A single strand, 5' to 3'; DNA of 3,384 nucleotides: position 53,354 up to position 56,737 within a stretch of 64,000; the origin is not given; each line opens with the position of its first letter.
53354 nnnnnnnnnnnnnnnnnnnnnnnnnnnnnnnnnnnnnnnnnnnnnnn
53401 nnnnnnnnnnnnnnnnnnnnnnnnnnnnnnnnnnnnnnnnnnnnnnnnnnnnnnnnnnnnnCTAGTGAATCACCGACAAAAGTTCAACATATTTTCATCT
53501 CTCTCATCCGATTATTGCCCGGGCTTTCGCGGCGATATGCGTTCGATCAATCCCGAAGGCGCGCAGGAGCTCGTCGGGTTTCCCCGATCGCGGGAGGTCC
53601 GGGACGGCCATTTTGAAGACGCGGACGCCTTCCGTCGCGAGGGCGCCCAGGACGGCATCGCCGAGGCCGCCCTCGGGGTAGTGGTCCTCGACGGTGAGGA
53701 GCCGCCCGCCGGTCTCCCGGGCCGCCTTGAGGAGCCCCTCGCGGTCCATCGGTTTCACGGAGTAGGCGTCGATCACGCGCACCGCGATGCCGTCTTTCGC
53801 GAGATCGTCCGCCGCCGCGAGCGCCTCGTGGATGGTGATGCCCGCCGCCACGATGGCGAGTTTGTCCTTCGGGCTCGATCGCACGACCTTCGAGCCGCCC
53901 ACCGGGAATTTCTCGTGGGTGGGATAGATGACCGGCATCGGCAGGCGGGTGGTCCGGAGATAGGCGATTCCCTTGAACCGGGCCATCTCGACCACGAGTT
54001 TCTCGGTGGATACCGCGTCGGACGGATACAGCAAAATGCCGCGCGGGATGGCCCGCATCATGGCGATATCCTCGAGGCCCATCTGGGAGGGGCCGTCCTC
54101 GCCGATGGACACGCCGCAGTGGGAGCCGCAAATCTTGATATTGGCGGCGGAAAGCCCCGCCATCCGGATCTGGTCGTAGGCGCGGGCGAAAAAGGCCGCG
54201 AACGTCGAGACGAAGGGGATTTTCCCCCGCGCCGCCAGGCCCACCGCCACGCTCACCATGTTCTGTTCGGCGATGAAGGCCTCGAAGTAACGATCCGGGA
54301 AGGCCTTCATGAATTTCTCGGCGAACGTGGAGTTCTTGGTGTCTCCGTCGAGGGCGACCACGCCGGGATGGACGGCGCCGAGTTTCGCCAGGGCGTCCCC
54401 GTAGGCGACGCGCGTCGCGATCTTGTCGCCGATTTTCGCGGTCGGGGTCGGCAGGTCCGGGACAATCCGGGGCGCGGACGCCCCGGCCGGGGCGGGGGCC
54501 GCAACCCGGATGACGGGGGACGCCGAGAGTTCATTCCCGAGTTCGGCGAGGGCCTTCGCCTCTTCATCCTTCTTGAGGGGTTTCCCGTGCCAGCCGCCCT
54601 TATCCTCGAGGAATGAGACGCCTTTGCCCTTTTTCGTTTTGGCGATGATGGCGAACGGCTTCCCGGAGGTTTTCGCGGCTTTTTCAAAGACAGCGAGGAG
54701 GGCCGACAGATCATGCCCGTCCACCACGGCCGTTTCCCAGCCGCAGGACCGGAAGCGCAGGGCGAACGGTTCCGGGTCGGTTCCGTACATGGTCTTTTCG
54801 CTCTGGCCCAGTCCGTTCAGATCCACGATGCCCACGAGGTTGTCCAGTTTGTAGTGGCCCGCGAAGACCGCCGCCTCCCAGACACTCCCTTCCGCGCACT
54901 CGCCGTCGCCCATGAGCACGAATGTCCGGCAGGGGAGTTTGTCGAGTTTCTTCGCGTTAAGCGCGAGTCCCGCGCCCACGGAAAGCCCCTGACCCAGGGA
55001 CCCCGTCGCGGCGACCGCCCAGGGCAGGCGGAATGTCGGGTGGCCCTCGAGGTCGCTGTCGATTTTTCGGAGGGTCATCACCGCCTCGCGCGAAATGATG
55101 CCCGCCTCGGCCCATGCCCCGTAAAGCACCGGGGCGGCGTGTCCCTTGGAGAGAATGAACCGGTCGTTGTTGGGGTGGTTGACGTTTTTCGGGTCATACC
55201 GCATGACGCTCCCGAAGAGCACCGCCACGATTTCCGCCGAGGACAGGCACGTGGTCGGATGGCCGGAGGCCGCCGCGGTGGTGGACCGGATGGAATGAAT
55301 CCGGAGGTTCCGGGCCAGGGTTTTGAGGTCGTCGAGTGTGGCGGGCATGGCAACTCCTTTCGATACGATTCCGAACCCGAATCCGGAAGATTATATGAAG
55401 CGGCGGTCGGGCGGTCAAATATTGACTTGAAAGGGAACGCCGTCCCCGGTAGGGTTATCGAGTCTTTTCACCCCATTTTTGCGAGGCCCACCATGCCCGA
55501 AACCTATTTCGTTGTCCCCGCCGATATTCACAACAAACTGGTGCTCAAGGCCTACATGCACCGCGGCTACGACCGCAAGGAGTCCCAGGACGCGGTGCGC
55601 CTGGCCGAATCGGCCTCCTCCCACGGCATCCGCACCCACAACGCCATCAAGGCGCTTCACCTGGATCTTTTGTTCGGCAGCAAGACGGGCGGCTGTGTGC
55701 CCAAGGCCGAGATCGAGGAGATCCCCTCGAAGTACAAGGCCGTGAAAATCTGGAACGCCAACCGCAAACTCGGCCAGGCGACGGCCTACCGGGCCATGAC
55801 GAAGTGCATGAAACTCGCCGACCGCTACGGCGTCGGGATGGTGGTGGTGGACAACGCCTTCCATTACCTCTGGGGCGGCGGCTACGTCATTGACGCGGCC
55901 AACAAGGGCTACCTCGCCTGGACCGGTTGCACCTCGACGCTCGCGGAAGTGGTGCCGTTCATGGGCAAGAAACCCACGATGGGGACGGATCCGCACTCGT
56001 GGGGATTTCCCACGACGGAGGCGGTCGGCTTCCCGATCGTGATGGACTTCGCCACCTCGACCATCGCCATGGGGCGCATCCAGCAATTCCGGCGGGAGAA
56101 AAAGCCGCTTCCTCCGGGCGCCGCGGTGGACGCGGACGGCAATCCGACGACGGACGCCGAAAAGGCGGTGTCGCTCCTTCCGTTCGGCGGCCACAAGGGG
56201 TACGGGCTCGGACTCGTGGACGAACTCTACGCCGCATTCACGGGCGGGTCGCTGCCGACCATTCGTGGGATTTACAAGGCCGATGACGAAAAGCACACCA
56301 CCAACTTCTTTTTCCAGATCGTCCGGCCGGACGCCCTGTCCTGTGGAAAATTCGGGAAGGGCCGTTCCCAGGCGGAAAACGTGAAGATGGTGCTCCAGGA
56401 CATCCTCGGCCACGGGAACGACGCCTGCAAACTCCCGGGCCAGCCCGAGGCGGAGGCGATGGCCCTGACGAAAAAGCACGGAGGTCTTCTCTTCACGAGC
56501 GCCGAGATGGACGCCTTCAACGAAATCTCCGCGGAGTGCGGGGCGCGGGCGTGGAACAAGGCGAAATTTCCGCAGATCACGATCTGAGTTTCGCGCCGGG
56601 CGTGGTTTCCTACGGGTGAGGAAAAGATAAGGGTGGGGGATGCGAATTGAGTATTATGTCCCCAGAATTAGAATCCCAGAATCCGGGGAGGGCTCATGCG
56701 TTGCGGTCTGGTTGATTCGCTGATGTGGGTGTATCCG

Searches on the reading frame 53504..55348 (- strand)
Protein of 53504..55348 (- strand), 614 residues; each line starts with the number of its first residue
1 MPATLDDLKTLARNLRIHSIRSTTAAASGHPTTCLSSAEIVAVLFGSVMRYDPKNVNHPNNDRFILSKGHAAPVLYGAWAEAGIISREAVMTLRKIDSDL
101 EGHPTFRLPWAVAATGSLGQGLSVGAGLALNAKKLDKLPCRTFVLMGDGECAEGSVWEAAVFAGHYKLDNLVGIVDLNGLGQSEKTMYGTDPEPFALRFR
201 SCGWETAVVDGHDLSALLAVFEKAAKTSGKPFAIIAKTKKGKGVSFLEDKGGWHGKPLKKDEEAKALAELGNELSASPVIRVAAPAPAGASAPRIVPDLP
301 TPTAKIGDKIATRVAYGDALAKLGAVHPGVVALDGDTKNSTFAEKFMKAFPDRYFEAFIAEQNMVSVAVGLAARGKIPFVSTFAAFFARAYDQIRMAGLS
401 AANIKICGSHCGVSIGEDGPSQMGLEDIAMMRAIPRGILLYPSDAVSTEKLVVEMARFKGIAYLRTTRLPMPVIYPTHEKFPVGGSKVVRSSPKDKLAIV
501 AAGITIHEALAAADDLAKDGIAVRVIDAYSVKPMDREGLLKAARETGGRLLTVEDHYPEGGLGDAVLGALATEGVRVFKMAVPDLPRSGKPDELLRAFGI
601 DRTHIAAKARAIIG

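Call 14: search_protein_families(library=pfam, proteins=[window:53504-55348:-], max_evalue=0.001)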
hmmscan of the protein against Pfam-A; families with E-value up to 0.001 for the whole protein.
window:53504-55348:- (614 aa): 7 families
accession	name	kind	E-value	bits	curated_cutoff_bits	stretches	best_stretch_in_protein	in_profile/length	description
PF00456.26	Transketolase_N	-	2.7e-44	152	22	1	11-274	5-279/334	Transketolase, thiamine diphosphate binding domain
PF02779.29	Transket_pyr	-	1.7e-43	148.7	27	1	309-468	2-169/174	Transketolase, pyrimidine binding domain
PF02780.25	Transketolase_C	-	7.3e-29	100.6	25.9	1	487-605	2-124/124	Transketolase, C-terminal domain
PF00676.26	E1_dh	-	2.4e-07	30.4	22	1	114-226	99-209/300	Dehydrogenase E1 component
PF09364.15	XFP_N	-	1.2e-05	24.7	23.7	1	101-218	125-241/364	XFP N-terminal domain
PF22613.1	Transketolase_C_1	-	0.00027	21.6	27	1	489-537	5-54/113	Transketolase-like TK C-terminal domain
PF13292.11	DXP_synthase_N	-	0.0007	19.4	21.2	0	6-178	16-171/274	1-deoxy-D-xylulose-5-phosphate synthase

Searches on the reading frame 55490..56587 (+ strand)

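Call 14: search_protein_families(library=pfam, proteins=[window:55490-56587:+], max_evalue=0.001)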
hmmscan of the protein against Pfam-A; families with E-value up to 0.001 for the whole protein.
window:55490-56587:+ (365 aa): 1 family
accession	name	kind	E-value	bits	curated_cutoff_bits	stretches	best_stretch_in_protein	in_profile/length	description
PF02615.19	Ldh_2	-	2e-61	208.4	38.8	1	15-331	7-321/333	Malate/L-lactate dehydrogenase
